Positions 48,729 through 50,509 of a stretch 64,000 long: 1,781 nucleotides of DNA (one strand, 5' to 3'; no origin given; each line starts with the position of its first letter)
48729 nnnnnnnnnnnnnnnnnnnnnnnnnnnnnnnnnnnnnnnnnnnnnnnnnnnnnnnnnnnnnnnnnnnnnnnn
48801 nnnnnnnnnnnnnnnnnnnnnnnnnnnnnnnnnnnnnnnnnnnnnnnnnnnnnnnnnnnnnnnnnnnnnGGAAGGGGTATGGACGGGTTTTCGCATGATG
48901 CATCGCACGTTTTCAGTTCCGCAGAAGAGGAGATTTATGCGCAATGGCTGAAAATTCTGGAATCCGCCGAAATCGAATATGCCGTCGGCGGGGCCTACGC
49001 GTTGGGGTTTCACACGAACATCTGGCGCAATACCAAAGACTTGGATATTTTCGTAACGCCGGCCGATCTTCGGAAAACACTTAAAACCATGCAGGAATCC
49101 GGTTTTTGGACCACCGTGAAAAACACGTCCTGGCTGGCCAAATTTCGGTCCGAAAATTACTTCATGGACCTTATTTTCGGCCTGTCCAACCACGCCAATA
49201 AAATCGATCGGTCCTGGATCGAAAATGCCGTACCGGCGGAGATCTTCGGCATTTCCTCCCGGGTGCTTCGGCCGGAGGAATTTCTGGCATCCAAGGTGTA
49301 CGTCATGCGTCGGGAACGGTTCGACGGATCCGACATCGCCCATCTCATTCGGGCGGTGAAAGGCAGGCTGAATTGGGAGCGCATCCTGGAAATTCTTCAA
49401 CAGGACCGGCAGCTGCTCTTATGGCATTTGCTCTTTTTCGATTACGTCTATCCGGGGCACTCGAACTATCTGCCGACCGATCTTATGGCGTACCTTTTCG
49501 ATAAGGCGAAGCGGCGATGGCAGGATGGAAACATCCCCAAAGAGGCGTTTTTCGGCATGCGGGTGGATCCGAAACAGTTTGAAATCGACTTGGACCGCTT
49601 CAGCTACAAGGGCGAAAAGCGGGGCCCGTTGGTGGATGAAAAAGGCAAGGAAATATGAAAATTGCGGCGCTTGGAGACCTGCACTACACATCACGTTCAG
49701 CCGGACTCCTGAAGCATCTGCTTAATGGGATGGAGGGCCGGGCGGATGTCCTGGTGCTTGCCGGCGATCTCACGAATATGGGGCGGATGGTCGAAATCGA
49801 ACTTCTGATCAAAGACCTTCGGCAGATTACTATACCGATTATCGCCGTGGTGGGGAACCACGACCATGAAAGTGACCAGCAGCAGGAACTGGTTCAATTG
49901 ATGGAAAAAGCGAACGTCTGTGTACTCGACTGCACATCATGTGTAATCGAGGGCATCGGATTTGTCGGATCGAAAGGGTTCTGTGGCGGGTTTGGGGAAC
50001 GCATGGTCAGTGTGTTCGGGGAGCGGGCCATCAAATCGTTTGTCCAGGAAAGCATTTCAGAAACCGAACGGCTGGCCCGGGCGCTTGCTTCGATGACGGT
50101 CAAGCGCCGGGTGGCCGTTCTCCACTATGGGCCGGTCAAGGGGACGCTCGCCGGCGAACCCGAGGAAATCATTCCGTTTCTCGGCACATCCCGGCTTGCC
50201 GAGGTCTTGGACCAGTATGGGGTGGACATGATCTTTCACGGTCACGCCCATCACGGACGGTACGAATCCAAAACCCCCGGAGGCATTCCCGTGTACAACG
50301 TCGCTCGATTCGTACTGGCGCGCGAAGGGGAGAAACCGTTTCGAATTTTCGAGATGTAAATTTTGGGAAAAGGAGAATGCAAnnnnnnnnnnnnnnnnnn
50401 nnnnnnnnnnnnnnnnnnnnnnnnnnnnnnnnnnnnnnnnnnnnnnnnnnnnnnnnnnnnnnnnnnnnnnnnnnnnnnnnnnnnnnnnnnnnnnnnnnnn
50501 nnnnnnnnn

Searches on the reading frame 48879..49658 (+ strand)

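Call 20: search_protein_families(library=pfam, proteins=[window:48879-49658:+], max_evalue=0.001)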
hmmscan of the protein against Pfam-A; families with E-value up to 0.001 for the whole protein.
window:48879-49658:+ (259 aa): 3 families
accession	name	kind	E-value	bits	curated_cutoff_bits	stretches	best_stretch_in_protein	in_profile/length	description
PF14907.12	NTP_transf_5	-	2e-11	44.4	31.2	1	37-175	79-230/249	Uncharacterised nucleotidyltransferase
PF09970.15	DUF2204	-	7.9e-06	26.1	20.3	1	18-170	3-161/181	Nucleotidyl transferase of unknown function (DUF2204)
PF19502.5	DUF6036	-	8.7e-05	22.8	23.6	1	32-180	20-140/164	Nucleotidyltransferase of unknown function (DUF6036)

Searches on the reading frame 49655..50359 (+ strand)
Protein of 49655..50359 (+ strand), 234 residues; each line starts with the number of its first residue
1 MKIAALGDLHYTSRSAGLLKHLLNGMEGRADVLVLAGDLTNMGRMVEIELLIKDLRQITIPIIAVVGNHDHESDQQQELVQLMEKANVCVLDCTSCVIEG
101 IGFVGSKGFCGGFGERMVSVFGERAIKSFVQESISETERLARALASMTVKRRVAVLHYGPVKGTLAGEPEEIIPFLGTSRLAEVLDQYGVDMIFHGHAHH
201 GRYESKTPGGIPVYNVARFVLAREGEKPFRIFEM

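Call 20: search_protein_families(library=pfam, proteins=[window:49655-50359:+], max_evalue=0.001)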
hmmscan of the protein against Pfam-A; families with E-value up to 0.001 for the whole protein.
window:49655-50359:+ (234 aa): 2 families
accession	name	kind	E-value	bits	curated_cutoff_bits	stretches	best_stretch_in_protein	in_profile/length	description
PF00149.33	Metallophos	-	3.3e-16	60.7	21.5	1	1-200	1-190/191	Calcineurin-like phosphoesterase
PF12850.12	Metallophos_2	-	2.2e-11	44.5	27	1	1-206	1-124/154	Calcineurin-like phosphoesterase superfamily domain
